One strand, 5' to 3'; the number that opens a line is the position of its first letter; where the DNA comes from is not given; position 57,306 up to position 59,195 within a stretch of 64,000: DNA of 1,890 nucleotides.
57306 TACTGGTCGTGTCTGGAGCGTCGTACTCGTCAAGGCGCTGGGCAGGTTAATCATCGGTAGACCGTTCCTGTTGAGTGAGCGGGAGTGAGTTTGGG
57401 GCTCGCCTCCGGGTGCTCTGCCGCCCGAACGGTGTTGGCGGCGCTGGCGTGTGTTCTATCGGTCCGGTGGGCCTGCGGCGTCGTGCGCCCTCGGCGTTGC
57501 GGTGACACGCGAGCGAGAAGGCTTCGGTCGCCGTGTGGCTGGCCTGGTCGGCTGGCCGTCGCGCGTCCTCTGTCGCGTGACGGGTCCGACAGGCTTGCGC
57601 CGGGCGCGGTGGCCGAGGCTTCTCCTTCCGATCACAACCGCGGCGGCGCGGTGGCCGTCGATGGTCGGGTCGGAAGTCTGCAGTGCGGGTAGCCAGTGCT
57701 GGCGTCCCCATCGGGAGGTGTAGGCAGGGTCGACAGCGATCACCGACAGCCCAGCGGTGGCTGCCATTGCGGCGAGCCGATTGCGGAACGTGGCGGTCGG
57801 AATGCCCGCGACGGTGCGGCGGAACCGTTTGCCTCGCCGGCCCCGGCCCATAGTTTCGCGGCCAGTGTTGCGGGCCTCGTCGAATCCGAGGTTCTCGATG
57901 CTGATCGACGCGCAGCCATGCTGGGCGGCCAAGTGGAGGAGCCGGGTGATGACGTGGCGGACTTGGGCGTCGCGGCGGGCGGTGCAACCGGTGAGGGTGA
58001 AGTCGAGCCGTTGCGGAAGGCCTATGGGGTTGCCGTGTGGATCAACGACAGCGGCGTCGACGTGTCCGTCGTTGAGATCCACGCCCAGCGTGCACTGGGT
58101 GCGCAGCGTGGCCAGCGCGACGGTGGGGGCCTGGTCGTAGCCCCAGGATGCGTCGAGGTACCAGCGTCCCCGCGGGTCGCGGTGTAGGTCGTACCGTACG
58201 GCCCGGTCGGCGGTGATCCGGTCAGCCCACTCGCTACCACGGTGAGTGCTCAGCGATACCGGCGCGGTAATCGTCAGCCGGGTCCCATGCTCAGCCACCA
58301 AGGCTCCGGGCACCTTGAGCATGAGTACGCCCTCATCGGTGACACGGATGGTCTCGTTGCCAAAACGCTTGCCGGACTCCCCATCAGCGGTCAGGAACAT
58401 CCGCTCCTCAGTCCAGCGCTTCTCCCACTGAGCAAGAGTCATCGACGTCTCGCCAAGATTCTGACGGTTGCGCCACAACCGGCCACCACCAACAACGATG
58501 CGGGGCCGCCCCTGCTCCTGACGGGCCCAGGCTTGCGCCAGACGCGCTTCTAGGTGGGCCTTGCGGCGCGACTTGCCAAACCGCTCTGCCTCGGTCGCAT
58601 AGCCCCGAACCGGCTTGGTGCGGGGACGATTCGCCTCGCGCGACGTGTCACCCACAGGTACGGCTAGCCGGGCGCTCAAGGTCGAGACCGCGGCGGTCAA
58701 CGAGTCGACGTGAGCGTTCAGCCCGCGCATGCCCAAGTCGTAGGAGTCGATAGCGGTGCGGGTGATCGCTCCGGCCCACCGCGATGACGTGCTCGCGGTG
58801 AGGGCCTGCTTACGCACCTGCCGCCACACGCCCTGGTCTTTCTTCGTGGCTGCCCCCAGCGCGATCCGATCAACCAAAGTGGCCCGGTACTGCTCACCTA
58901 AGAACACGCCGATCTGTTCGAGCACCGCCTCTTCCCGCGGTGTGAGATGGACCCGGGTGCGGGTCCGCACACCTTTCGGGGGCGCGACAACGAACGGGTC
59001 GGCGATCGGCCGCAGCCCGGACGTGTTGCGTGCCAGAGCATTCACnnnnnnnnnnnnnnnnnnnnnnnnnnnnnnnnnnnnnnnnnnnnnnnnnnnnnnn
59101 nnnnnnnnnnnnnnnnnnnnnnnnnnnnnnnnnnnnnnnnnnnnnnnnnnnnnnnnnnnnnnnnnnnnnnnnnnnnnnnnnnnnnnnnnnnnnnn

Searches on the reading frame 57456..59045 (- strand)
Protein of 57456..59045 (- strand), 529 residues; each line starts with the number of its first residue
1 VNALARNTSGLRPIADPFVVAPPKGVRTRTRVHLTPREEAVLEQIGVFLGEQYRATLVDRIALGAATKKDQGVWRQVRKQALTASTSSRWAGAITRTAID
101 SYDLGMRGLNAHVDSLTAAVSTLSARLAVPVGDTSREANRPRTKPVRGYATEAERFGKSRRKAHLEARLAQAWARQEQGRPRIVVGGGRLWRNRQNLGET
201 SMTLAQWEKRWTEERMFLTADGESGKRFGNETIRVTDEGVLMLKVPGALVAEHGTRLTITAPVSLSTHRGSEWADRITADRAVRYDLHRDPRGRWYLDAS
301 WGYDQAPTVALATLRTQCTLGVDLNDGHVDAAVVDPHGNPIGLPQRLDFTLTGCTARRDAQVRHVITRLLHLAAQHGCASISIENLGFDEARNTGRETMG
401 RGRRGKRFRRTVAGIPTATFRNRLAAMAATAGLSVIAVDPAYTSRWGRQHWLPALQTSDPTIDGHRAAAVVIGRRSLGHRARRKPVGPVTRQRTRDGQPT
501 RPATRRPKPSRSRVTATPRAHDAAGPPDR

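Call 51: find_homologous_proteins(query=window:57456-59045:-, max_evalue=0.00001)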
Query window:57456-59045:- (529 aa): 5776 proteins with E <= 0.00001 among 8000 candidates; the best 120 are listed.
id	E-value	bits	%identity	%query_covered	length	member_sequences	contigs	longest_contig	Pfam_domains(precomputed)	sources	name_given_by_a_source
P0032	0.0e+0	1090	94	100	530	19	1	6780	-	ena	-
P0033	0.0e+0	1081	92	100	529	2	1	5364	-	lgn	-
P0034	0.0e+0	1075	92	100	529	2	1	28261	-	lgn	-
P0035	0.0e+0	1071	91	100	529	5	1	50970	-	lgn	-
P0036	0.0e+0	1063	90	100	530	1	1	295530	-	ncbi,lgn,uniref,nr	ncbi:IS605 OrfB family transposase [Mycobacteroides abscessus]|uniref:hypothetical protein n=1 Tax=M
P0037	0.0e+0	1050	90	100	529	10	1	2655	-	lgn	-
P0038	0.0e+0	1050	89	100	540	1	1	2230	-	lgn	-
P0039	0.0e+0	1048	89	100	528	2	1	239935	-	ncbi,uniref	ncbi:hypothetical protein VXE65_20290 [Mycolicibacterium conceptionense]|uniref:hypothetical protein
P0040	0.0e+0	1047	90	100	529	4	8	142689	-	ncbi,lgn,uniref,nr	ncbi:hypothetical protein [Mycobacteroides abscessus]|uniref:hypothetical protein n=1 Tax=Mycobacter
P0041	0.0e+0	1034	88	100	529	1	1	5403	-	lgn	-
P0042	0.0e+0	1028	87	100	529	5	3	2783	-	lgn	-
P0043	0.0e+0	1024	88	99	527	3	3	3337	-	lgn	-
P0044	3.2e-293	991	85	100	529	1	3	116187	-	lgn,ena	-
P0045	1.1e-287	973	83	100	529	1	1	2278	-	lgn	-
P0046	6.6e-267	905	78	99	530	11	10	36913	-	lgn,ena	-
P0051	8.9e-252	855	75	100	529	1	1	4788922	-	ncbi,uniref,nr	ncbi:IS605 OrfB family transposase [Cellulosimicrobium cellulans]|uniref:hypothetical protein n=1 Ta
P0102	1.3e-146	508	53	96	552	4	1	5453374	-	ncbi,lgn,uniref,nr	ncbi:hypothetical protein [[Mycobacterium] burgundiense]|uniref:Transposase n=1 Tax=[Mycobacterium] 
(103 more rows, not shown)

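Call 52: find_encoding_contigs(protein=P0051, flank=4000, max_places=3)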
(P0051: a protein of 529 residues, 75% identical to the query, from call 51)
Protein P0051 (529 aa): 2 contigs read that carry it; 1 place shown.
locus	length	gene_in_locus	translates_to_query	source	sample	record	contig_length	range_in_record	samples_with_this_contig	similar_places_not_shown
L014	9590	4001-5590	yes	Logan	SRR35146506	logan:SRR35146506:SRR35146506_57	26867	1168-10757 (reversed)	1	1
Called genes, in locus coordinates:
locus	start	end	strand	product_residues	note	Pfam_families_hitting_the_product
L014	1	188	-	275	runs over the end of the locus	PF00300:His_Phos_1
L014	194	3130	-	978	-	PF13191:AAA_16, PF25199:nSTAND_NTPase5 (faint), PF00196:GerE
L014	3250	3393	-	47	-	-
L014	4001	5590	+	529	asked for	-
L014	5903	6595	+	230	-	-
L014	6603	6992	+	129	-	PF02148:zf-UBP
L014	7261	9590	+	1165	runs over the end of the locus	?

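Call 53: find_encoding_contigs(protein=P0102, flank=4000, max_places=3)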
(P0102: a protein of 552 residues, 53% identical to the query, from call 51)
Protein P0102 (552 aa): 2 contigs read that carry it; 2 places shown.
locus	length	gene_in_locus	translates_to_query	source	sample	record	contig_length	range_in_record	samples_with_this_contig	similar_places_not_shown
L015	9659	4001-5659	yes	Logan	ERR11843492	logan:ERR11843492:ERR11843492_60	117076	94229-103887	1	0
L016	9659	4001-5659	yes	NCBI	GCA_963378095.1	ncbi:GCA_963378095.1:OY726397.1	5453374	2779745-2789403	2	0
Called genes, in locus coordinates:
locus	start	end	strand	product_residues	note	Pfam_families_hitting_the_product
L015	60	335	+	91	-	PF23721:DUF7162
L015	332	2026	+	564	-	PF06259:Abhydrolase_8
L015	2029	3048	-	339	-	PF09995:MPAB_Lcp_cat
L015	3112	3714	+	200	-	PF00440:TetR_N (weak)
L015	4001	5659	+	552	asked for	-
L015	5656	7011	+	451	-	PF20967:MASE7, PF00211:Guanylate_cyc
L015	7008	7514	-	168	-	PF00210:Ferritin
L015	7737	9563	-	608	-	-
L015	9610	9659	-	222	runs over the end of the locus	PF00072:Response_reg, PF08281:Sigma70_r4_2 (faint), PF00196:GerE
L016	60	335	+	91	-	PF23721:DUF7162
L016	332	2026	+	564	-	PF06259:Abhydrolase_8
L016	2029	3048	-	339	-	PF09995:MPAB_Lcp_cat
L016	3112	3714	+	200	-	PF00440:TetR_N (weak)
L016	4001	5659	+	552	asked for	-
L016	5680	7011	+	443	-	PF20967:MASE7, PF00211:Guanylate_cyc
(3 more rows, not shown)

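Call 54: find_encoding_contigs(protein=P0046, flank=4000, max_places=4)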
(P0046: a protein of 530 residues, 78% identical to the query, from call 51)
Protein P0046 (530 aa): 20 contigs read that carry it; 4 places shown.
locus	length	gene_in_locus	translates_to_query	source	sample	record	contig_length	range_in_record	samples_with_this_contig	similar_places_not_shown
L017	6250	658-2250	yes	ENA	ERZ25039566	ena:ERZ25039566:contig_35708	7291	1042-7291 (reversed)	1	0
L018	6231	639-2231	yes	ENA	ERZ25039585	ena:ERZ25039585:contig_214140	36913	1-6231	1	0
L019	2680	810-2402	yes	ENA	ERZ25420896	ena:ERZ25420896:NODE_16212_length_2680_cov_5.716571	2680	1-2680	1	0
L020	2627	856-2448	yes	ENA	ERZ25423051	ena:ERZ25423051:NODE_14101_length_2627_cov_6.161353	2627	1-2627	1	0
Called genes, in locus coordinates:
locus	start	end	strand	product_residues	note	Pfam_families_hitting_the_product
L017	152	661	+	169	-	PF00239:Resolvase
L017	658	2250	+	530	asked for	-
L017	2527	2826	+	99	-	-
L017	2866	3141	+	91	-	PF00106:adh_short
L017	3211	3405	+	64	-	-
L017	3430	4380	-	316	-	PF07228:SpoIIE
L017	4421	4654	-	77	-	-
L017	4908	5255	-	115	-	-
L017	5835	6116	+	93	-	PF13185:GAF_2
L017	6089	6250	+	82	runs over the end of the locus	PF03861:ANTAR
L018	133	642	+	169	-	PF00239:Resolvase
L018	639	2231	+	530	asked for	-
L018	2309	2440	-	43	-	-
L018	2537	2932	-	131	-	PF13396:PLDc_N (weak), PF09851:SHOCT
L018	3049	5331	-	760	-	PF00809:Pterin_bind, PF02607:B12-binding_2, PF02310:B12-binding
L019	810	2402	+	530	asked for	-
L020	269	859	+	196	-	PF00239:Resolvase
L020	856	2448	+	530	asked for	-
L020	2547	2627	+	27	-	?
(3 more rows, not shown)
